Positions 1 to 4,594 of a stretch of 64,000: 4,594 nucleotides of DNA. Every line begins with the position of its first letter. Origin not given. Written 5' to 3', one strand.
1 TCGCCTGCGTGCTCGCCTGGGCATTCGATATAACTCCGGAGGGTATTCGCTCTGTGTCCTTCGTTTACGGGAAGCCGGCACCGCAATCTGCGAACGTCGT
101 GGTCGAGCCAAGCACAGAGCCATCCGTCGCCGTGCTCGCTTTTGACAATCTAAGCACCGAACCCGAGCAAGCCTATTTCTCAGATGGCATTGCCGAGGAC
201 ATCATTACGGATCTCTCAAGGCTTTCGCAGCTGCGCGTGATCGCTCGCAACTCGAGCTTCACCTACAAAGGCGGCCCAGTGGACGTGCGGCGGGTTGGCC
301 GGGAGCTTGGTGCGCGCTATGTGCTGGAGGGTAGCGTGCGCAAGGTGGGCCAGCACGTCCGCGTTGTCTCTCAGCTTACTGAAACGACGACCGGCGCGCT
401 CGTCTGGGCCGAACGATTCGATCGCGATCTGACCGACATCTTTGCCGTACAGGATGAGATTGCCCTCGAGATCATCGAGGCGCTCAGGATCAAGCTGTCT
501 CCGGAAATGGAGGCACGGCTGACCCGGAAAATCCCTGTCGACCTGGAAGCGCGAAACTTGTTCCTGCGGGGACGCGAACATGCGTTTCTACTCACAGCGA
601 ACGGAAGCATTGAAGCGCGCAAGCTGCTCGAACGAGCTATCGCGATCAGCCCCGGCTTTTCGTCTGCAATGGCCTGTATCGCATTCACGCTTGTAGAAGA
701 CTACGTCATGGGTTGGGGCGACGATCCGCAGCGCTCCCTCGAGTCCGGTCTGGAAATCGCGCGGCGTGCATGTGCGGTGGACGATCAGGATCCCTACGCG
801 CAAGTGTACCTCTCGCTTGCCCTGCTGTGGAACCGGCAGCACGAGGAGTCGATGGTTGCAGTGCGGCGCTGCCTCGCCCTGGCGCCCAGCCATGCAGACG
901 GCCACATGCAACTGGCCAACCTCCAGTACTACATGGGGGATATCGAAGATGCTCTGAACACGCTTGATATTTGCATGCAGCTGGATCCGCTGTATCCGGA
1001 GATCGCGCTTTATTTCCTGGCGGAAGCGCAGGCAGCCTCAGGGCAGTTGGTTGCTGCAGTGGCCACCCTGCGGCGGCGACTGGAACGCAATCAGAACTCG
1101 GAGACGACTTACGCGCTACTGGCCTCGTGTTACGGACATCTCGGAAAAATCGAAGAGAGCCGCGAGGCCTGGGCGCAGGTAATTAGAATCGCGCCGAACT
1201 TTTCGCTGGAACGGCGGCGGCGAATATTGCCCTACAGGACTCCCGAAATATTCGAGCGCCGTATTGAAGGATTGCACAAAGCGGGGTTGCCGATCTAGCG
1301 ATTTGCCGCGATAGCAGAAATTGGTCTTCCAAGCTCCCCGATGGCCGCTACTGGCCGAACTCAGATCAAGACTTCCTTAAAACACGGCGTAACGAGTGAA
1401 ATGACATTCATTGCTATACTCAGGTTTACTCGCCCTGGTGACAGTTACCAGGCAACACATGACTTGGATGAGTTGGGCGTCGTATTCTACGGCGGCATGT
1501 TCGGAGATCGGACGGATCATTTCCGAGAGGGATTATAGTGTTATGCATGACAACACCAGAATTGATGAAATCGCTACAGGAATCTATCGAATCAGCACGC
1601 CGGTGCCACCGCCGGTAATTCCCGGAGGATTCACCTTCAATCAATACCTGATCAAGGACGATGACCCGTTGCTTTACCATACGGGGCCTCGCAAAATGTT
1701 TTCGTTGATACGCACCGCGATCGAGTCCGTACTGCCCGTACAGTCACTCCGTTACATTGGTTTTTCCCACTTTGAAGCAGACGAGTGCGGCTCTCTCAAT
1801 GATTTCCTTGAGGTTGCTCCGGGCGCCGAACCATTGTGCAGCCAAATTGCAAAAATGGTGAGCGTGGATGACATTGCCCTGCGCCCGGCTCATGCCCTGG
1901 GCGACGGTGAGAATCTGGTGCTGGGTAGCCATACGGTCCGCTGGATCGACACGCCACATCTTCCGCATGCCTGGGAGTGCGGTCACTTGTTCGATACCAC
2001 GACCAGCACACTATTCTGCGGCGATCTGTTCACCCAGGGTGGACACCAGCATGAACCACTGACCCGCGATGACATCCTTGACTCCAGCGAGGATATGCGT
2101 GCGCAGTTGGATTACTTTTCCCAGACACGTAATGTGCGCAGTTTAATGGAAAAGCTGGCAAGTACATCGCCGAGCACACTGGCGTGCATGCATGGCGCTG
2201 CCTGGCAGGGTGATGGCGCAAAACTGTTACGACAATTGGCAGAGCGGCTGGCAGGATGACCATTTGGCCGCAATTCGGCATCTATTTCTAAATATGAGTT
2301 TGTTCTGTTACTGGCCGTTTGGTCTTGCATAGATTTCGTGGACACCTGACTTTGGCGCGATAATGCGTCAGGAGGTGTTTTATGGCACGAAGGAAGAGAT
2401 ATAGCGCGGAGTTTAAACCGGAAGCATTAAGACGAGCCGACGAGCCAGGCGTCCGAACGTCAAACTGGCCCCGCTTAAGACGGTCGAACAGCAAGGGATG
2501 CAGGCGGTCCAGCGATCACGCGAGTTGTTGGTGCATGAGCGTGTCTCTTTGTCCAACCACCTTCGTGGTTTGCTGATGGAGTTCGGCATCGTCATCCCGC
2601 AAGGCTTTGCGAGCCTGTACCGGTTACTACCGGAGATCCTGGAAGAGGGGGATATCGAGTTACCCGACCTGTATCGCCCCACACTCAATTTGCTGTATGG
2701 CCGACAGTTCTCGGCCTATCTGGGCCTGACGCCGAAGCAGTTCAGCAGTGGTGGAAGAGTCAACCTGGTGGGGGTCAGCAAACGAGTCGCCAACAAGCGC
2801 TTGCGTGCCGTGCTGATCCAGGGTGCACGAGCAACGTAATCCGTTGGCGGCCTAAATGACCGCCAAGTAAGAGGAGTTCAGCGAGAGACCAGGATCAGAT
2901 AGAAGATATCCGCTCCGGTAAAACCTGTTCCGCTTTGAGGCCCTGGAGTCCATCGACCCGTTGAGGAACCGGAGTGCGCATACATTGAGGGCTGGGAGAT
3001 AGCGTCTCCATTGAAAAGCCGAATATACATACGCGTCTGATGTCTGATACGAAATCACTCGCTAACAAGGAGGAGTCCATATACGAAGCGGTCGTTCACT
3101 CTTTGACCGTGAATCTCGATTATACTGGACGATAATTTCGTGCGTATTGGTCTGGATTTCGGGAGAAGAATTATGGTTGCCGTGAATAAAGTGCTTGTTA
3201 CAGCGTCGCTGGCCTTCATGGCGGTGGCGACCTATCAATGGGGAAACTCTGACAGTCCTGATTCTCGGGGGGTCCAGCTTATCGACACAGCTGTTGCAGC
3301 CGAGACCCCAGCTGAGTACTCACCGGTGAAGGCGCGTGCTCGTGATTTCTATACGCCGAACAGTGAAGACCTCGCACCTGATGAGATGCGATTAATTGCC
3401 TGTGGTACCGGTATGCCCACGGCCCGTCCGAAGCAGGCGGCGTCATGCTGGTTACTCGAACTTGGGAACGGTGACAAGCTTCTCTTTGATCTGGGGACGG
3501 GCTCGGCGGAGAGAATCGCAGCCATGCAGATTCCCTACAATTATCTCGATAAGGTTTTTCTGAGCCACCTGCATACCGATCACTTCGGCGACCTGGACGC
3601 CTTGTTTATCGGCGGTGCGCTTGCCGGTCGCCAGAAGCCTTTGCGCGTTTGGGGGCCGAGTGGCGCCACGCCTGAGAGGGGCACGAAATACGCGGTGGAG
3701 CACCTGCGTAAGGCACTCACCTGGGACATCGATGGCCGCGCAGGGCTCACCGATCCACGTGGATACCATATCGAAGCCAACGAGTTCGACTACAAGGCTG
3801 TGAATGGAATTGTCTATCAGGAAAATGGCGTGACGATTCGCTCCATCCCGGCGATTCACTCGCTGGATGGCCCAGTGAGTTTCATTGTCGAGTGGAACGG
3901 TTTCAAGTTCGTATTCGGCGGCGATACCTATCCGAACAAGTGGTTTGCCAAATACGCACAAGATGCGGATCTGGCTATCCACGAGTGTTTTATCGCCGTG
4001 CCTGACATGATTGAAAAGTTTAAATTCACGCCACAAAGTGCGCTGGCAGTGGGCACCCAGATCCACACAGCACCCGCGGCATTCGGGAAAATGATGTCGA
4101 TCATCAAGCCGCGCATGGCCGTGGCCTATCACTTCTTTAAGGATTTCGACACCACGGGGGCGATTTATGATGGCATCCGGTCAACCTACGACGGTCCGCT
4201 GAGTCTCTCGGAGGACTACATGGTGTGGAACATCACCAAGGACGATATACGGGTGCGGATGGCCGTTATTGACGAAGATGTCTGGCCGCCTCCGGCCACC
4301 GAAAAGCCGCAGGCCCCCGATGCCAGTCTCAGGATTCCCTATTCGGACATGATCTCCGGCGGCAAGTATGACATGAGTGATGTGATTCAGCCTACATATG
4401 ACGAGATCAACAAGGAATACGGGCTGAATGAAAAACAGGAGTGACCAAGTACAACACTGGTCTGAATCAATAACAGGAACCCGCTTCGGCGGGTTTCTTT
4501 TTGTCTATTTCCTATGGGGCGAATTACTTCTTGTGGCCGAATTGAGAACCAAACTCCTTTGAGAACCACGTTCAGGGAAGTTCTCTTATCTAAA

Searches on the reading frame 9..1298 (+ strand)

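Call 11: search_protein_families(library=ncbifam, proteins=[window:9-1298:+], max_evalue=0.00001)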
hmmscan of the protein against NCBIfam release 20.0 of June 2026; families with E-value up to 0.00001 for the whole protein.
window:9-1298:+ (429 aa): 5 families
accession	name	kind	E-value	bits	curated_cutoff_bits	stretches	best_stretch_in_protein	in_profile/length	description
TIGR02917.1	PEP_TPR_lipo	equivalog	1.6e-11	42.8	312.2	1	245-398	346-498/899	XrtA/PEP-CTERM system TPR-repeat protein PrsT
NF009037.0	PRK12370.1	equivalog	3.8e-10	38.8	589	1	16-328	95-404/553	HilA/EilA family virulence transcriptional regulator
TIGR04510.1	mod_pep_cyc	subfamily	2.8e-07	29.5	400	1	100-391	314-594/814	putative peptide modification system cyclase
NF007540.1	PRK10153.1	equivalog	4.6e-07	29.1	400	1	49-228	217-390/516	lysine decarboxylation/transport transcriptional activator CadC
TIGR02800.1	propeller_TolB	equivalog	3.8e-06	26.1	343.15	1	31-160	16-149/418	Tol-Pal system beta propeller repeat protein TolB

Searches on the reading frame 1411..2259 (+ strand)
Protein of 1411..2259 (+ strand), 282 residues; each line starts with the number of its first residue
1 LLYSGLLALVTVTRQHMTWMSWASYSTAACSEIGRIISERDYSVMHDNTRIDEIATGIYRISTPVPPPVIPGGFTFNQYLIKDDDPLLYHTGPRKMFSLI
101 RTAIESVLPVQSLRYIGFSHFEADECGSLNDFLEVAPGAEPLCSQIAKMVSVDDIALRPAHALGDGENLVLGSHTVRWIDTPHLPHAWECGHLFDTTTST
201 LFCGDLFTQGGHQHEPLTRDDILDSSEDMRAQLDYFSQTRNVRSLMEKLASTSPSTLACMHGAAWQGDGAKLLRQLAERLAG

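Call 25: search_protein_families(library=pfam, proteins=[window:1411-2259:+], max_evalue=0.0001)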
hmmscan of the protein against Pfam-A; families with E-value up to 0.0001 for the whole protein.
window:1411-2259:+ (282 aa): 1 family
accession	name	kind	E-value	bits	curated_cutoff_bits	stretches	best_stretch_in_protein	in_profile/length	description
PF19583.5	ODP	-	2.1e-15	57.5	27.2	1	75-262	2-194/194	ODP family beta lactamase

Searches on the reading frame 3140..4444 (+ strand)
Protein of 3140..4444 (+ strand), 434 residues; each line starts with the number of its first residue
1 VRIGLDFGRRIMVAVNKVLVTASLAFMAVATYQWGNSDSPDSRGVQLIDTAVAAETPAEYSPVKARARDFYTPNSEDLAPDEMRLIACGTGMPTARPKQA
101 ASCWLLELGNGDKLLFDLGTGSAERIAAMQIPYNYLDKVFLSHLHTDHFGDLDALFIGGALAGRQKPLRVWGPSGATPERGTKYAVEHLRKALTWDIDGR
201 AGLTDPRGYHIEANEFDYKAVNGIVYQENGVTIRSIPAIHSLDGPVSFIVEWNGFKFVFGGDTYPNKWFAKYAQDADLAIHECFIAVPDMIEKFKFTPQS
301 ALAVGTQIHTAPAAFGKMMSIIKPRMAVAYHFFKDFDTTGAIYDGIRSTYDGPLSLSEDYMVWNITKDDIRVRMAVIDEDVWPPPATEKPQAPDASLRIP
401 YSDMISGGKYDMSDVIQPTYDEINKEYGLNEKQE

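Call 11: search_protein_families(library=ncbifam, proteins=[window:3140-4444:+], max_evalue=0.00001)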
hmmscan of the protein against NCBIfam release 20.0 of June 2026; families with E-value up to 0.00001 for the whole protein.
window:3140-4444:+ (434 aa): 8 families
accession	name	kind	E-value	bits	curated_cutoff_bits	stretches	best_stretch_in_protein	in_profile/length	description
NF041257.1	GntH_guanitoxin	equivalog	3.7e-143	476.9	333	1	71-392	1-325/374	guanitoxin biosynthesis MBL fold metallo-hydrolase GntH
NF000801.0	PRK00055.1-3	equivalog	1.1e-20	74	252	1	84-243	5-146/307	ribonuclease Z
NF000806.0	PRK00055.2-4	equivalog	1.2e-19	70.6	363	1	87-293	6-205/280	ribonuclease Z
TIGR02651.1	RNase_Z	equivalog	2e-18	66.5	292.95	1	85-243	4-141/302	ribonuclease Z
NF000800.0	PRK00055.1-1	equivalog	3.1e-12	46.1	398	1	84-176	2-97/305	ribonuclease Z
NF041851.1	cyc_nuc_deg_phdiest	equivalog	1.6e-11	44.1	400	1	83-284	1-185/253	cyclic nucleotide-degrading phosphodiesterase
NF002558.0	PRK02126.1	subfamily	5.8e-11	42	315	1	110-179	26-89/345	ribonuclease Z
TIGR02649.1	true_RNase_BN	exception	2.1e-09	36.9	563.7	1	89-176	8-96/304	ribonuclease BN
